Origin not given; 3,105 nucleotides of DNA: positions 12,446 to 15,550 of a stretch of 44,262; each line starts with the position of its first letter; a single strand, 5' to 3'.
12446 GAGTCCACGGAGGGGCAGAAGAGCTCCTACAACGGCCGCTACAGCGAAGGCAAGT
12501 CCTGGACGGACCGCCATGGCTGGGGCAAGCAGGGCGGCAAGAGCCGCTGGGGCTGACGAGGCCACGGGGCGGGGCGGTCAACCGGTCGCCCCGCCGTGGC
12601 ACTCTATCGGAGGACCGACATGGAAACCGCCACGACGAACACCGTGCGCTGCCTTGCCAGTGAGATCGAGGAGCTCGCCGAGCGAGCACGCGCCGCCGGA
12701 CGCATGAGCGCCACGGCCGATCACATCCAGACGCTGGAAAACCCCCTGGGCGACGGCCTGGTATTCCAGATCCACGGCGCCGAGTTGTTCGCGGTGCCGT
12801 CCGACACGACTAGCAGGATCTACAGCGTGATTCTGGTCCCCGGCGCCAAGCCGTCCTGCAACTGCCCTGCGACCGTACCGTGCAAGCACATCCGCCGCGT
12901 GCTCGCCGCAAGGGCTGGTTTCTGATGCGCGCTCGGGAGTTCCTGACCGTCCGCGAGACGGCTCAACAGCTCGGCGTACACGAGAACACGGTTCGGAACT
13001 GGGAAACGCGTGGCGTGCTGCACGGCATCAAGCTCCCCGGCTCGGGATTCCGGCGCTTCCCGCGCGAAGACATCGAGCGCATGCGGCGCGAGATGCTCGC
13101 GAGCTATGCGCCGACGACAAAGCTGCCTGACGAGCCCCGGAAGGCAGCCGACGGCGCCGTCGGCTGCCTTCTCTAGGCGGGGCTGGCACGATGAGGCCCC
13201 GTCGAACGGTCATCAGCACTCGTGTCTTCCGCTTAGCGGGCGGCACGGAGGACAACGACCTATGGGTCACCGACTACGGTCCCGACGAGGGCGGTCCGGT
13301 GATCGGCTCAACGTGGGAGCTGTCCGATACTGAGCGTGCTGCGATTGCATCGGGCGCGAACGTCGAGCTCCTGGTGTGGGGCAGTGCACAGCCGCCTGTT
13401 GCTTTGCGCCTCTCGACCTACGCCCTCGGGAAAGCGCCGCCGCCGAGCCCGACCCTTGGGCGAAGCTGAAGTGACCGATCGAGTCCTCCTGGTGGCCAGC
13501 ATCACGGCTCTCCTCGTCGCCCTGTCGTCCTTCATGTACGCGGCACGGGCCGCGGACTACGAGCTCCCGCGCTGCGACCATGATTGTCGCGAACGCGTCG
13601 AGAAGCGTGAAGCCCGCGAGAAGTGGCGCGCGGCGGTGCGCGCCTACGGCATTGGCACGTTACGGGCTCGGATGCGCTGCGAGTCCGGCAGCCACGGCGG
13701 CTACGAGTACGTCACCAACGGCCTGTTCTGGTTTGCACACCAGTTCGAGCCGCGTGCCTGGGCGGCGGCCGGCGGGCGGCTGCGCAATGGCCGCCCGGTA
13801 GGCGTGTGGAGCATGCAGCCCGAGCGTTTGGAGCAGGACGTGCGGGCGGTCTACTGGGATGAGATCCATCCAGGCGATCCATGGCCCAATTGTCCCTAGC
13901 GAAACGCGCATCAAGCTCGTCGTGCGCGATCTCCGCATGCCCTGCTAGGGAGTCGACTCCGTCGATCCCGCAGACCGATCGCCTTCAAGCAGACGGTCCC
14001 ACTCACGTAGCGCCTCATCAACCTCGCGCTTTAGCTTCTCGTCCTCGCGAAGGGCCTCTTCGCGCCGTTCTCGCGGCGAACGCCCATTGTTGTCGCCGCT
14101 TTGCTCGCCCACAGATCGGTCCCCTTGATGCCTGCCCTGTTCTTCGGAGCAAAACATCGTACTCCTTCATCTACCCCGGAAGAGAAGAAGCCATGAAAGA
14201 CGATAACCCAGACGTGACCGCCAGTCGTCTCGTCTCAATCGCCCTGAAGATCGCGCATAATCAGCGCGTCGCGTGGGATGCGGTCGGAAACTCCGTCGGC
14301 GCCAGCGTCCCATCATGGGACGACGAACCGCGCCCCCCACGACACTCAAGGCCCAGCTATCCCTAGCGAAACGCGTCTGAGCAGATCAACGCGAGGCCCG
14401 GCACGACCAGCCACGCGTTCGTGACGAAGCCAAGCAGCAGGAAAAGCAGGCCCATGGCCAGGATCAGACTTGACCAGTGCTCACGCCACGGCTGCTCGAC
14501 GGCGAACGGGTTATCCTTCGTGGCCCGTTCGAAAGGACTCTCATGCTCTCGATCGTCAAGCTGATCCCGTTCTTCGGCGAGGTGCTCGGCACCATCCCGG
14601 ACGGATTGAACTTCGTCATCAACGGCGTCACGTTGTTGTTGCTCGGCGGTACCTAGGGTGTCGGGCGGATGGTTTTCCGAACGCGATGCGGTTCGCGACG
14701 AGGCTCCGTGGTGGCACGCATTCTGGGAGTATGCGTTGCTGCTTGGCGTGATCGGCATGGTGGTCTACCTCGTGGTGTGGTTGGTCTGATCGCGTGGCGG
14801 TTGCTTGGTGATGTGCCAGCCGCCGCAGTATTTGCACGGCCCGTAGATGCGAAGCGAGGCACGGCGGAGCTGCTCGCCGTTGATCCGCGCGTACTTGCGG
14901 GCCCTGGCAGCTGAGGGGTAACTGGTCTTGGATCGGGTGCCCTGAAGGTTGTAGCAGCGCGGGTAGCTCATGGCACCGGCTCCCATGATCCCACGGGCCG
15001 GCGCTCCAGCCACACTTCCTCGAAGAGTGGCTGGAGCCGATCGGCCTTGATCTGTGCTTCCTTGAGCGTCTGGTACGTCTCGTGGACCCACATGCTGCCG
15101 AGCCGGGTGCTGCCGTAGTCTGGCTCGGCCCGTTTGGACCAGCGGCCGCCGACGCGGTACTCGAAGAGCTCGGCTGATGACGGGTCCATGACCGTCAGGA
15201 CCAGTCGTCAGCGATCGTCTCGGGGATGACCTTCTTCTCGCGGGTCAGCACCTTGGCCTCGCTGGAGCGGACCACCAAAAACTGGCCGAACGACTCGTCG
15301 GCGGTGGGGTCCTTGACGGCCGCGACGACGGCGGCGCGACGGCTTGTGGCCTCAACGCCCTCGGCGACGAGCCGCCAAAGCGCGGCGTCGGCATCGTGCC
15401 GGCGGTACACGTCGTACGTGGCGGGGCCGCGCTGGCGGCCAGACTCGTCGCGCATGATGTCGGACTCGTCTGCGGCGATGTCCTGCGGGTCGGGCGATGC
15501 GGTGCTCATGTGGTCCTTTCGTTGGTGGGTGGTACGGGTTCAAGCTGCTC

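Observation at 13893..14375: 467-bp two-ORF insertion bounded by a perfect 16-bp direct repeat exactly at a convergent gene junction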

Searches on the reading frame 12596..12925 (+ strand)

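Call 12: search_protein_families(library=pfam, proteins=[window:12596-12925:+], max_evalue=0.1)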
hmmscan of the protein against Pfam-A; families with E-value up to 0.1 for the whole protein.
window:12596-12925:+ (109 aa): 2 families
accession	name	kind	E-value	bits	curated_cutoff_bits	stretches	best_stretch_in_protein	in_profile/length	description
PF04434.22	SWIM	-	0.0045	16.9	19.6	1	84-105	11-36/38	SWIM zinc finger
PF25600.1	TRIM_CC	-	0.01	16.2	30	1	12-49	61-98/142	TRIM protein coiled-coil region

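Call 13: search_protein_families(library=phrogs, proteins=[window:12596-12925:+], max_evalue=0.1)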
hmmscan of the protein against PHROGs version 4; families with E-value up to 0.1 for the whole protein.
window:12596-12925:+ (109 aa): 0 families

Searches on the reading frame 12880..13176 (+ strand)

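Call 12: search_protein_families(library=pfam, proteins=[window:12880-13176:+], max_evalue=0.1)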
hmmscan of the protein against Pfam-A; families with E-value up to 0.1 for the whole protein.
window:12880-13176:+ (98 aa): 17 families
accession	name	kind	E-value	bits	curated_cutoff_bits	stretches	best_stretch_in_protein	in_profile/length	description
PF12728.13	HTH_17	-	1.4e-09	38.5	27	1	21-70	1-48/51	Helix-turn-helix domain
PF13411.12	MerR_1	-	2.6e-08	34.3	21.6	1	23-69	2-47/69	MerR HTH family regulatory protein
PF08281.18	Sigma70_r4_2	-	2.4e-05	24.3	25.7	1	14-45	19-50/54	Sigma-70, region 4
PF13384.12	HTH_23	-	7.1e-05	22.9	24.6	1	15-41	11-37/50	Homeodomain-like domain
PF13542.12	HTH_Tnp_ISL3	-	0.00032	20.5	27.4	1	15-44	21-49/51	Helix-turn-helix domain of transposase family ISL3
PF00376.29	MerR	-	0.00033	20.9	28.2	1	23-59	1-37/38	MerR family regulatory protein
PF01527.26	HTH_Tnp_1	-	0.00042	20.9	24.1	1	22-42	24-44/75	Transposase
PF13556.12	HTH_30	-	0.0012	19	27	1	22-40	13-31/59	PucR C-terminal helix-turn-helix domain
PF13560.12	HTH_31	-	0.0084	16.8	27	1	16-49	9-37/64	Helix-turn-helix domain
PF08279.18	HTH_11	-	0.0091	16.3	25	1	13-40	7-34/55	HTH domain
PF13551.12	HTH_29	-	0.0094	16.5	28.1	1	22-50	13-41/64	Winged helix-turn helix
PF04545.22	Sigma70_r4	-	0.014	15.4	24.1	1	17-46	16-45/50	Sigma-70, region 4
PF13518.12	HTH_28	-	0.03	14.8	25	1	23-42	14-33/52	Helix-turn-helix domain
PF10668.15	Phage_terminase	-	0.035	14.2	22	1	22-42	23-43/67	Phage terminase small subunit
PF06056.18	Terminase_5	-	0.041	14.3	20.3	1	24-44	16-36/58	Putative ATPase subunit of terminase (gpP-like)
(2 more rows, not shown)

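Call 13: search_protein_families(library=phrogs, proteins=[window:12880-13176:+], max_evalue=0.1)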
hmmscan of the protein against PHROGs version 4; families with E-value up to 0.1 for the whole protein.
window:12880-13176:+ (98 aa): 30 families (the best 25 are shown)
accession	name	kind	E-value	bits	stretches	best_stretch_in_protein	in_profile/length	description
phrog_66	-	integration and excision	2.2e-08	35.2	1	14-72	86-143/412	excisionase and transcriptional regulator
phrog_1729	-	unknown function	1.9e-06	29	1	18-69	89-138/142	-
phrog_6620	-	integration and excision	1.4e-05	25.8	1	22-71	2-51/201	transposase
phrog_11671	-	unknown function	3e-05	25.1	1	21-69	7-55/146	-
phrog_2474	-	transcription regulation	9.9e-05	23.2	1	20-71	47-98/118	MerR-like transcriptional regulator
phrog_20793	-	unknown function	0.00011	23.2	1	23-73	9-59/86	-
phrog_10045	-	DNA, RNA and nucleotide metabolism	0.00015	22.5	1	7-71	6-69/74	HTH DNA binding protein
phrog_6401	-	DNA, RNA and nucleotide metabolism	0.00017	22.4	1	19-67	7-54/64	DNA binding protein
phrog_597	-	DNA, RNA and nucleotide metabolism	0.00038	21.5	1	17-66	108-145/200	DNA binding protein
phrog_2907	-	integration and excision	0.0012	20.3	1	19-70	4-55/117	excisionase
phrog_8008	-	DNA, RNA and nucleotide metabolism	0.0016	19.1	1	26-52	19-45/66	DNA binding protein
phrog_7735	-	integration and excision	0.0017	19.7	1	22-74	6-55/99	excisionase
phrog_28156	-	unknown function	0.0034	18.4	1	19-68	7-55/156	-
phrog_3218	-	head and packaging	0.0065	17.3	1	22-44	34-56/152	terminase small subunit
phrog_664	-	DNA, RNA and nucleotide metabolism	0.0084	17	1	22-44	101-123/210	DNA binding protein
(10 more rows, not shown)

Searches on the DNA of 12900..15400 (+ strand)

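Call 4: search_dna_similar(query=window:12900-15400:+, collection=phages, mode=near, max_rows=40)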
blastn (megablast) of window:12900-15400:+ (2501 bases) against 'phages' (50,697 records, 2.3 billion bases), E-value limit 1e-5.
No match.

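Call 5: search_dna_similar(query=window:13909-14359:+, collection=phages, mode=distant, max_rows=40)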
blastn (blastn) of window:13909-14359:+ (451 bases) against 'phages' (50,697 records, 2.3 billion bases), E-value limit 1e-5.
No match.
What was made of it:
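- Tried and rejected: DNA searches of the region against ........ phages, near and distant, found nothing (calls 4, 5).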

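Call 91: search_rna_families(source=window, start=13700, end=14800, threshold=evalue, max_evalue=1)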
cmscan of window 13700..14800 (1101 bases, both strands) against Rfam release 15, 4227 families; matches with E-value up to 1: 0.
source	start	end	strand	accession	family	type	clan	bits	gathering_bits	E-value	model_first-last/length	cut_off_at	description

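Call 108: search_dna_similar(query=window:13880-14560:+, collection=plasmids, mode=distant, max_rows=10)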
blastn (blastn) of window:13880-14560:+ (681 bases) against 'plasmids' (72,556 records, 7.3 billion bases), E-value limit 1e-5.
No match.
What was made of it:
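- Tried and rejected: The same region against plasmids found nothing (call 108).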

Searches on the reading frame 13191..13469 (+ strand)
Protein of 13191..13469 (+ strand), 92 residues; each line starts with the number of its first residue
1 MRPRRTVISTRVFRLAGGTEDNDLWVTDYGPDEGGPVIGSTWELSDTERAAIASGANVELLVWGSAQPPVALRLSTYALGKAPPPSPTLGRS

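Call 12: search_protein_families(library=pfam, proteins=[window:13191-13469:+], max_evalue=0.1)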
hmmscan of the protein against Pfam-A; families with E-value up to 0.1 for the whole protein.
window:13191-13469:+ (92 aa): 0 families

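Call 13: search_protein_families(library=phrogs, proteins=[window:13191-13469:+], max_evalue=0.1)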
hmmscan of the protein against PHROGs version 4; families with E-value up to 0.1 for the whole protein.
window:13191-13469:+ (92 aa): 3 families
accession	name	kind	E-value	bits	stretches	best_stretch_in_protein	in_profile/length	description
phrog_34105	-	unknown function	8.9e-06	27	1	23-74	59-110/120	-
phrog_25433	-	unknown function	5e-05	24.1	1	22-72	152-202/210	-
phrog_11885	-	unknown function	0.0066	17.6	1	3-56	4-54/100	-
